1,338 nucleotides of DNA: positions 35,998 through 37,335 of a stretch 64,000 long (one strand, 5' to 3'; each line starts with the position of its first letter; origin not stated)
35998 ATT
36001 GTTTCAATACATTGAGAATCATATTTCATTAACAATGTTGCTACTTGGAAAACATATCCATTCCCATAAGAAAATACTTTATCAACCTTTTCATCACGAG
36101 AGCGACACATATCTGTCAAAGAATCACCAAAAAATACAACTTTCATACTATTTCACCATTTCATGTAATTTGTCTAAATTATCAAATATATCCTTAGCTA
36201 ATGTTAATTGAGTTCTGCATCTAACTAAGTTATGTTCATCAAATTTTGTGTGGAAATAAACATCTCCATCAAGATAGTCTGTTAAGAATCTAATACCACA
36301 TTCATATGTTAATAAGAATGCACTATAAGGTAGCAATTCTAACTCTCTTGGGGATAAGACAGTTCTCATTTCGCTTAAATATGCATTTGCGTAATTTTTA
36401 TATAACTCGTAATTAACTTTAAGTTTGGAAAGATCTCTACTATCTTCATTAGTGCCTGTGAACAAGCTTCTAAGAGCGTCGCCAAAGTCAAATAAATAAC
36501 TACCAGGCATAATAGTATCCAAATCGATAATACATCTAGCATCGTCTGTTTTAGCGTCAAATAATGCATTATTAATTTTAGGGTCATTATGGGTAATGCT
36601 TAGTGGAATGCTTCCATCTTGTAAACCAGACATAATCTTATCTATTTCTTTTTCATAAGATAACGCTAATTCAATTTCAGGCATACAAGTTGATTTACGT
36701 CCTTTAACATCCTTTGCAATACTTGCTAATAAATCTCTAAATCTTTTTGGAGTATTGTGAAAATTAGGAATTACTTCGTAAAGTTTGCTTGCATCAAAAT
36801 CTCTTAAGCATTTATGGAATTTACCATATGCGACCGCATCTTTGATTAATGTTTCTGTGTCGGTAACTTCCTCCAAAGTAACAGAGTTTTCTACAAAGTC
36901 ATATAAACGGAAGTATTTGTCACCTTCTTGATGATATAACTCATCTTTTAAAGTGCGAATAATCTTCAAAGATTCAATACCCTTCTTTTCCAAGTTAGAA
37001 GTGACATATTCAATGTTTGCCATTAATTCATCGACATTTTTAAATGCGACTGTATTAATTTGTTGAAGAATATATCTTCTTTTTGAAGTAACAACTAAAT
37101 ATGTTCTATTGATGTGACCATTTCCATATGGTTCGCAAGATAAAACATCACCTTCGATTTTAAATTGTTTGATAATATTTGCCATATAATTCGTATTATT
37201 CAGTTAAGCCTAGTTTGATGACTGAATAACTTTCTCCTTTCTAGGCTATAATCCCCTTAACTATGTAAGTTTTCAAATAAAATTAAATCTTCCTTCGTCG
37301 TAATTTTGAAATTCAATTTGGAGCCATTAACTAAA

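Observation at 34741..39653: Six-gene operon pairing an APH/NahK-like kinase with an IspD/TarI-family cytidylyltransferase, SGNH hydrolase, PHP phosphatase and an ABC-2 exporter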

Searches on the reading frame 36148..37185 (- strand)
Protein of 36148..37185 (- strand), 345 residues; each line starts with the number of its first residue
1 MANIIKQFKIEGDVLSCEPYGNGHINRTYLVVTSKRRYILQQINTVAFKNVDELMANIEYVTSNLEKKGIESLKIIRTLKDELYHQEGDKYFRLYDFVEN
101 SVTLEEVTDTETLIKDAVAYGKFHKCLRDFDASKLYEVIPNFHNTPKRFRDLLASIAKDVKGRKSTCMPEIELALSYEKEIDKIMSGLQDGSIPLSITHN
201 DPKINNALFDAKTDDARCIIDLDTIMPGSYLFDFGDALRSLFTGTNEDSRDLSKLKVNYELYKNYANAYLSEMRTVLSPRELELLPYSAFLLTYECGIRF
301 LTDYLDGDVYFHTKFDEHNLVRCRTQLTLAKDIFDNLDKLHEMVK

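Call 4: search_protein_families(library=pfam, proteins=[window:36148-37185:-], max_evalue=0.01)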
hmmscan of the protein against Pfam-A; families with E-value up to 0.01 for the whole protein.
window:36148-37185:- (345 aa): 2 families
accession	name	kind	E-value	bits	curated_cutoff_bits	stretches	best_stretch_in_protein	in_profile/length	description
PF01636.29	APH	-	3.8e-19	69.8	23.2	1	17-245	2-216/239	Phosphotransferase enzyme family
PF01633.27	Choline_kinase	-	0.00037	20.4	29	1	93-266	68-230/300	Choline/ethanolamine kinase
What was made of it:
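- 36148..37185 (-): NahK, N-acetylhexosamine 1-kinase (345 aa). Pfam APH 3.8e-19; Choline_kinase below cut-off (call 4).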

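Call 5: search_protein_families(library=ncbifam, proteins=[window:36148-37185:-], max_evalue=0.01)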
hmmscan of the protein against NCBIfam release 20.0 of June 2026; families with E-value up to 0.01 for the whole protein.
window:36148-37185:- (345 aa): 3 families
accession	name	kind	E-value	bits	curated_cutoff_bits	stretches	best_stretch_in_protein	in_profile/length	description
NF003558.0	PRK05231.1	equivalog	6.3e-07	28.7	271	1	3-286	14-267/322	homoserine kinase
TIGR02906.1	spore_CotS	subfamily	5.7e-06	25.5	172.7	1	26-158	10-136/314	CotS family spore coat protein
NF053880.1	SprCtKinCotIBac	equivalog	3.5e-05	22.9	550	1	61-185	59-179/328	spore coat kinase CotI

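Call 6: search_solved_structures(query=window:36148-37185:-, max_evalue=1, show_alignments=1)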
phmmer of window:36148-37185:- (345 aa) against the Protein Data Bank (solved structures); distinct sequences matched with E-value up to 1: 7.
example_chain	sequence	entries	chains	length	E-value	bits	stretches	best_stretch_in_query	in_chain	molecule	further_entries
4wh1_A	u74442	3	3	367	4.7e-101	341.4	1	4-334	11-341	N-acetylhexosamine 1-kinase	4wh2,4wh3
4ocj_A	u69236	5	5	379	5.3e-101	341.3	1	4-334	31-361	N-acetylhexosamine 1-phosphate kinase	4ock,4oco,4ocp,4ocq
4ocu_A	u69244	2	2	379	2.5e-100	339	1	4-341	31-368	N-acetylhexosamine 1-phosphate kinase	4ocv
8z0k_A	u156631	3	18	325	0.083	15.2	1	37-109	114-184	type I-F CRISPR-associated protein Csy3 | protein structure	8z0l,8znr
8w1p_A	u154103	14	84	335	0.088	15.2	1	37-109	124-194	Cas7 | Cas7f | a protein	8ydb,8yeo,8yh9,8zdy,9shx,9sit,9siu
9o56_A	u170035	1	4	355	0.13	14.7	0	192-239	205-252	Aminoglycoside phosphotransferase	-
4tsh_A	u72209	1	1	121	0.37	13.1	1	162-229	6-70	Surface protein adhesin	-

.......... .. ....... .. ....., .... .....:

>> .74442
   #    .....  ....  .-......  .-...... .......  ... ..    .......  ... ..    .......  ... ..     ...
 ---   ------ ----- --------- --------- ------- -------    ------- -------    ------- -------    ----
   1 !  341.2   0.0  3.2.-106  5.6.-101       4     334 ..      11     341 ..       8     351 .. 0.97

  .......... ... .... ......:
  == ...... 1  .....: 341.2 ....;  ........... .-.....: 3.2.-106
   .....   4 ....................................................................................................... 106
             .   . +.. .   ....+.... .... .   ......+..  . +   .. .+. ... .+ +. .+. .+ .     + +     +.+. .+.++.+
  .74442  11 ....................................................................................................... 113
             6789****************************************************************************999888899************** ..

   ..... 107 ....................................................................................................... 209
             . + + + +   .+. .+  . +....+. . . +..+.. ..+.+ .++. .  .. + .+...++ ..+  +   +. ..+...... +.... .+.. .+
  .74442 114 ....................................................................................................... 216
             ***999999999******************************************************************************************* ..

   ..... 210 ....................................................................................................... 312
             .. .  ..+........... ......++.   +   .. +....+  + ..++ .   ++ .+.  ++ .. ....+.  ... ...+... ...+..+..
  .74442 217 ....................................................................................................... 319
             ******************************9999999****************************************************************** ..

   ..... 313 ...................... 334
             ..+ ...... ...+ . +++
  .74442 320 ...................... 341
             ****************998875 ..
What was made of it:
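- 36148..37185 (-): PDB 4wh1/4ocj B. longum NahK, E 5e-101 (call 6).
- On NahK (N-acetylhexosamine 1-kinase): E 5e-101 to PDB 4wh1/4ocj (call 6).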

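Call 9: find_homologous_proteins(query=window:36148-37185:-, max_evalue=1e-20)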
Query window:36148-37185:- (345 aa): 7189 proteins with E <= 1e-20 among 8000 candidates; the best 120 are listed.
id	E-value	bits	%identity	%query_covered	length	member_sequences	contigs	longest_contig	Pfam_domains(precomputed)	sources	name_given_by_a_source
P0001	6.1e-228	773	100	100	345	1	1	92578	PF01636.30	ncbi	-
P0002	1.0e-124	434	57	99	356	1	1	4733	PF01636.30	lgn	-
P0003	2.0e-124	433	57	100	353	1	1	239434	PF01636.30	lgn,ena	-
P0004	1.1e-123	431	55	100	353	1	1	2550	PF01636.30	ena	-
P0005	3.3e-123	429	58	99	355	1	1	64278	PF01636.30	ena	-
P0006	3.9e-122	426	56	100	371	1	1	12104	PF01636.30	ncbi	-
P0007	1.6e-121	424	55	99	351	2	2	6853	PF01633.27,PF01636.30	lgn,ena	-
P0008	1.4e-120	420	56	100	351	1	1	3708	PF01636.30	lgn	-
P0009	1.4e-120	420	55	100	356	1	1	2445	PF01636.30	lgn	-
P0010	8.5e-120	418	56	100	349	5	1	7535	PF01636.30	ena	-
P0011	2.9e-119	416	55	100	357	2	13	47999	PF01636.30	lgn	-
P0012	7.9e-119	415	55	99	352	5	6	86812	PF01636.30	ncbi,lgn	-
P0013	8.7e-119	415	56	99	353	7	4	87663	PF01636.30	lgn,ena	-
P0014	2.5e-118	413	54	99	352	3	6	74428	PF01636.30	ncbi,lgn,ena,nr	ncbi:MAG: phosphotransferase [Bacilli bacterium]|nr:phosphotransferase [Bacilli bacterium]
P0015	2.8e-118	413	56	100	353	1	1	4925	PF01636.30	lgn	-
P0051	1.7e-112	394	53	99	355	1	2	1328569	PF01636.30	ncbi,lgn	ncbi:MAG: phosphotransferase enzyme family protein [Bacilli bacterium]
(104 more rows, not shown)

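Call 11: find_encoding_contigs(protein=P0001, flank=10000, max_places=3)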
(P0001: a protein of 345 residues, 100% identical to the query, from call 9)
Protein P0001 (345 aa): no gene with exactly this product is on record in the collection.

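Call 12: find_related_loci(query=window:36148-37185:-, collection=genome_contigs, flank=10000)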
Query window:36148-37185:- (345 aa) in genome_contigs; peptide patterns used: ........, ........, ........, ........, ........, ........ (x = any residue, [..] = any of these).
59 stretches matched a pattern, but none encodes a relative of the query by tblastn (E <= 1e-3).
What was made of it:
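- Tried and rejected: Exact-peptide search for close relatives of the window's NahK in GTDB genomes found none (call 12).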

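Call 14: find_related_loci(query=A1, collection=genome_contigs, flank=10000)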
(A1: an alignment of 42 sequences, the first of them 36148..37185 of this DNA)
Query A1 (345 aa) in genome_contigs; peptide patterns used: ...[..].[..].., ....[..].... (x = any residue, [..] = any of these).
600 stretches matched a pattern (row limit reached: there are more); 599 encode a relative of the query (tblastn E <= 1e-3); the best 80 are kept; 80 distinct loci.
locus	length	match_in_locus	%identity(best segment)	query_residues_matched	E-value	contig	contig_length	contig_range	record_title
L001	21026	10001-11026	49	3-345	5e-112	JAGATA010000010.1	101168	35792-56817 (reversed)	MAG: Clostridia bacterium isolate RGIG8747 Water_deer_Colon-4__c65209, whole genome shotgun sequence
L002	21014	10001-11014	49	6-344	1e-108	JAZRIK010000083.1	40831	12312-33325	MAG: Candidatus Scatosoma sp. isolate T1900045475_YK20190169.MAGScoT_cleanbin_000016 SGB_7259_k141_1060974, whole genome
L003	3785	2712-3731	48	4-344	8e-109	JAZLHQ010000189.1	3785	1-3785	MAG: Eubacteriales bacterium isolate T1900044980_TA20190042.MAGScoT_cleanbin_000051 SGB_4117_k141_845830, whole genome s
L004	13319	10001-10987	50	4-333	9e-107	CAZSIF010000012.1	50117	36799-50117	MAG TPA_asm: uncultured Oscillospiraceae bacterium isolate SRP225648_co1_953 genome assembly, contig: NODE_1196_length_5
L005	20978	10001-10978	50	8-333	5e-106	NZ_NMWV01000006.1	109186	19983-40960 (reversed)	Bifidobacterium imperatoris strain Tam1G Contig_6, whole genome shotgun sequence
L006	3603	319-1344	48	3-345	4e-107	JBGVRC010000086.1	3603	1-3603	MAG: Candidatus Scatosoma sp. isolate fecal_MAG_15 fecal_MAG_15_contig_0086, whole genome shotgun sequence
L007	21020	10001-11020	49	4-345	4e-105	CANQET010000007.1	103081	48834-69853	MAG: uncultured Clostridia bacterium isolate Lapin-002__bin76 genome assembly, contig: Lapin-002__NODE_220_length_103081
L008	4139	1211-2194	49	3-330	1e-105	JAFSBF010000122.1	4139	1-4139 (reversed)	MAG: Clostridia bacterium isolate RGIG2984 Goat_Rectum-3__c472384, whole genome shotgun sequence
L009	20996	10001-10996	49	4-333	1e-104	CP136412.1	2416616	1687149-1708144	Arcanobacterium hippocoleae strain StanL chromosome, complete genome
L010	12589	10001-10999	48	1-333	8e-104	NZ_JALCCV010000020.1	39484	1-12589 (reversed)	MAG: Bifidobacterium sp. isolate UW_MP_BIF12_1 Ga0455797_000280, whole genome shotgun sequence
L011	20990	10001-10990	46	4-333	1e-100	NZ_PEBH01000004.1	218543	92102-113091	Bifidobacterium rousetti strain RST9 NODE_4_length_218543_cov_112.467885, whole genome shotgun sequence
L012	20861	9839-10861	44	4-344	1e-98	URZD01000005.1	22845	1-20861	uncultured Clostridiales bacterium isolate UMGS1494 genome assembly, contig: NODE_1205_length_22845_cov_3.376174, whole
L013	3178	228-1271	47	1-344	6e-100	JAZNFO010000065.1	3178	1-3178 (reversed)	MAG: Clostridia bacterium isolate T1900044714_TS20190180.MAGScoT_cleanbin_000012 SGB_1856_k141_321863, whole genome shot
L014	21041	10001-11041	45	4-344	6e-95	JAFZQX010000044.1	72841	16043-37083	MAG: Clostridia bacterium isolate RGIG8016 Water_buffalos_Rumen-1__c1238865, whole genome shotgun sequence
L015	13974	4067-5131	45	3-344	4e-95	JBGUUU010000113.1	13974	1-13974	MAG: Christensenellaceae bacterium isolate fecal_MAG_477 fecal_MAG_477_contig_0113, whole genome shotgun sequence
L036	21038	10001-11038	43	4-344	2e-91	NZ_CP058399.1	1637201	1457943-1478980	Gardnerella sp. DNF00502 chromosome, complete genome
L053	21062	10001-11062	43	3-340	6e-89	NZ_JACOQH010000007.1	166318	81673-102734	Roseburia yibonii strain BX0805 DNA.637_ctg0007, whole genome shotgun sequence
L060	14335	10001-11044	43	4-345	4e-88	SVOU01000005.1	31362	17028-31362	MAG: Oscillospiraceae bacterium isolate SIG573 NODE_7548_length_31362_cov_1.331135, whole genome shotgun sequence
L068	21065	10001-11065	41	5-345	2e-87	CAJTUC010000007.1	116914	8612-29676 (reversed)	MAG TPA_asm: uncultured Lachnospiraceae bacterium isolate MGBC114200 genome assembly, contig: MGBC114200.7, whole genome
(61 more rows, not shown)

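Call 16: find_encoding_contigs(protein=P0003, flank=8000, max_places=2)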
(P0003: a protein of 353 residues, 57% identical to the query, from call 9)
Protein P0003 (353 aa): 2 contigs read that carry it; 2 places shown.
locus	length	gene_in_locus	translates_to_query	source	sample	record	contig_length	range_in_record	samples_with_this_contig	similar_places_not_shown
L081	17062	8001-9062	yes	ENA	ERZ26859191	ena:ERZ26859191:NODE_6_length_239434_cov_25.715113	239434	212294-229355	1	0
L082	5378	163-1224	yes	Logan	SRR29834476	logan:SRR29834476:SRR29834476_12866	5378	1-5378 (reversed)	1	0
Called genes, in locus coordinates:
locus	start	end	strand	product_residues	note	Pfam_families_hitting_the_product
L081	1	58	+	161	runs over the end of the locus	PF20586:DUF6788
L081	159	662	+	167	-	PF08433:KTI12, PF13671:AAA_33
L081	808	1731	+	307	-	PF12849:PBP_like_2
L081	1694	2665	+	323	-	PF00528:BPD_transp_1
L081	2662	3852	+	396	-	PF00528:BPD_transp_1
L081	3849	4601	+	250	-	PF00005:ABC_tran, PF02463:SMC_N (weak), PF13304:AAA_21 (faint)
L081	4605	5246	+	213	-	PF01895:PhoU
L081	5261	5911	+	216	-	PF00072:Response_reg, PF00486:Trans_reg_C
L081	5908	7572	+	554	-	PF00512:HisKA, PF02518:HATPase_c, PF14501:HATPase_c_5 (weak)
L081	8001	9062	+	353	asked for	PF01636:APH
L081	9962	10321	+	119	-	PF12844:HTH_19 (weak), PF13560:HTH_31 (weak), PF01381:HTH_3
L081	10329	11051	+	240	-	PF06114:Peptidase_M78 (weak)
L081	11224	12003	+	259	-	PF14386:DUF4417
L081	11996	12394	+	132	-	-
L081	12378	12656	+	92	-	-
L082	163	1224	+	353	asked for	PF01636:APH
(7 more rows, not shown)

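Call 17: find_encoding_contigs(protein=P0005, flank=8000, max_places=2)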
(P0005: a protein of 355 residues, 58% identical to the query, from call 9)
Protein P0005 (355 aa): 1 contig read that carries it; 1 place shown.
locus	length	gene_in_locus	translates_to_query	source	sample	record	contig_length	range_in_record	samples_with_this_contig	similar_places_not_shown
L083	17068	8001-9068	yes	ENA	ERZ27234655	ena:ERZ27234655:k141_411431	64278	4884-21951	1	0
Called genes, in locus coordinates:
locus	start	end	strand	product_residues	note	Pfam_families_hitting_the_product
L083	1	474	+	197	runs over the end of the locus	-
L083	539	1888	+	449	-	PF09903:DUF2130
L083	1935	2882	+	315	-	PF00480:ROK, PF01869:BcrAD_BadFG (faint)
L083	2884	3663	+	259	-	PF02811:PHP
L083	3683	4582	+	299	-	PF20511:PMI_typeI_cat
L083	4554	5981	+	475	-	PF08666:SAF (weak), PF04295:GD_AH_second, PF20629:GD_AH_C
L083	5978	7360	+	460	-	PF02614:UxaC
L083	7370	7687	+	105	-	PF05336:rhaM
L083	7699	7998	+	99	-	-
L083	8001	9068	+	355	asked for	PF01636:APH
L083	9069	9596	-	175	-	PF00156:Pribosyltran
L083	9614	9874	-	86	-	-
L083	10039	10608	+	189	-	PF00156:Pribosyltran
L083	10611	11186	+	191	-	PF00156:Pribosyltran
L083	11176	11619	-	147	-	PF13470:PIN_3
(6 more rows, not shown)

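Call 18: find_encoding_contigs(protein=P0012, flank=8000, max_places=2)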
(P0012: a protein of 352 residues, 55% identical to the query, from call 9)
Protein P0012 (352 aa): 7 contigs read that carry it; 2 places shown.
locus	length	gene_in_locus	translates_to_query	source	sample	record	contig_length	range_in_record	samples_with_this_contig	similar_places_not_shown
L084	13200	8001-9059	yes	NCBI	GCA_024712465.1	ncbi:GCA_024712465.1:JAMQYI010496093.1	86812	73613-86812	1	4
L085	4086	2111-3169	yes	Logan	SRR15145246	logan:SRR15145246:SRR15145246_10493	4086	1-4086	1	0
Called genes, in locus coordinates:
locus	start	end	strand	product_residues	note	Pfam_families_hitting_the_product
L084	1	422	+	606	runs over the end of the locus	PF00728:Glyco_hydro_20, PF18088:Glyco_H_20C_C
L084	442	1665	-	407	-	PF00480:ROK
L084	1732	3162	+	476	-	PF01204:Trehalase, PF01261:AP_endonuc_2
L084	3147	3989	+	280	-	PF01261:AP_endonuc_2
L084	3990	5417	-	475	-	PF00149:Metallophos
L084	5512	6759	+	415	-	PF01204:Trehalase, PF22422:MGH1-like_GH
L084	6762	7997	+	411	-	PF01408:GFO_IDH_MocA, PF21252:Glyco_hydro_109_C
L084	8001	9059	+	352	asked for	PF01636:APH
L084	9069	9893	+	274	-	PF02585:PIG-L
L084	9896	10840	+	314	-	PF00480:ROK, PF01869:BcrAD_BadFG (faint)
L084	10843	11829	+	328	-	PF17996:CE2_N (weak), PF00657:Lipase_GDSL, PF13472:Lipase_GDSL_2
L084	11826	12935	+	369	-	PF02595:Gly_kinase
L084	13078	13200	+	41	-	?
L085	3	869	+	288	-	?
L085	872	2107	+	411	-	PF01408:GFO_IDH_MocA, PF21252:Glyco_hydro_109_C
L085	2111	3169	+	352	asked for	PF01636:APH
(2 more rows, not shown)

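Call 31: find_related_loci(query=A2, collection=metagenome_contigs, flank=10000)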
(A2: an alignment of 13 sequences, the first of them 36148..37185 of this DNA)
Query A2 (345 aa) in metagenome_contigs; peptide patterns used: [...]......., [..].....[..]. (x = any residue, [..] = any of these).
600 stretches matched a pattern (row limit reached: there are more); 596 encode a relative of the query (tblastn E <= 1e-3); the best 80 are kept; 80 distinct loci.
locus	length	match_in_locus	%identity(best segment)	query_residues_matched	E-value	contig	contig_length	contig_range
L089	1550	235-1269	52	1-345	1e-120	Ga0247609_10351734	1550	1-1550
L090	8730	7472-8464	49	3-333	3e-106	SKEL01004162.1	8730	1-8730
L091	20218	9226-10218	49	3-333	3e-106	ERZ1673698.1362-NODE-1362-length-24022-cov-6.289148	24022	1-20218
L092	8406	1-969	48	22-344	7e-100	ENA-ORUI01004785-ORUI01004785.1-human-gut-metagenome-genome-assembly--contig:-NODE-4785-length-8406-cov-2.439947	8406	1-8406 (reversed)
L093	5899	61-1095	46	4-345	2e-97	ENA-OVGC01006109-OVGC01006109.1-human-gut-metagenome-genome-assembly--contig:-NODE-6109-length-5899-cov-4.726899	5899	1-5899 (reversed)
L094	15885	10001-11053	45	3-345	2e-96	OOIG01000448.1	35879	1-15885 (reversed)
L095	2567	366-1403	46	4-345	2e-99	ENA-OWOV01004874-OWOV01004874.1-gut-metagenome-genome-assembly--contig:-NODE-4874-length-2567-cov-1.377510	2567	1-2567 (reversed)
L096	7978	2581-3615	45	4-345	7e-96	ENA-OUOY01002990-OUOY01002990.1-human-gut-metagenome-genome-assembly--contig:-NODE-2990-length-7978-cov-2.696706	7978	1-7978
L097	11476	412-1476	46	4-345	5e-96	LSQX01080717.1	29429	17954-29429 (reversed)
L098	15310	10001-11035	45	4-345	9e-96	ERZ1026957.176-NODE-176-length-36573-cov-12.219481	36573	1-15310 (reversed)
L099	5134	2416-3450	45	4-345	1e-94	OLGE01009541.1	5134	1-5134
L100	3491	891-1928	44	4-345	2e-95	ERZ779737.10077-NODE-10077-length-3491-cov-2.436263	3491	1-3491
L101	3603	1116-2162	44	1-344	9e-94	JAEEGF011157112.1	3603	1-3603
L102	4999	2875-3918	44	1-344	5e-92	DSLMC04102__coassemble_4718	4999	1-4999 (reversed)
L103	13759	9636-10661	43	4-345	6e-92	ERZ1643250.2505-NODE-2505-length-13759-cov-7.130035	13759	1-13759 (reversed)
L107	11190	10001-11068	41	3-344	2e-89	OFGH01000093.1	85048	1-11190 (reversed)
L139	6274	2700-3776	41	1-345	5e-84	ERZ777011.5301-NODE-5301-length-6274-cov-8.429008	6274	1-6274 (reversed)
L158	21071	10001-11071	40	1-345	2e-82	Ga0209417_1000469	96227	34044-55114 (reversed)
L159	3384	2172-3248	39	1-345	4e-83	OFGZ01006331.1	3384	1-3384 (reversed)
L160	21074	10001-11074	39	2-345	2e-82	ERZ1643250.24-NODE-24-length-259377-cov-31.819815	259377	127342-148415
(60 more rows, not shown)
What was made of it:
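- Tried and rejected: They returned mostly Clostridia and Bifidobacterium loci at 39-52% identity (calls 14, 31).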
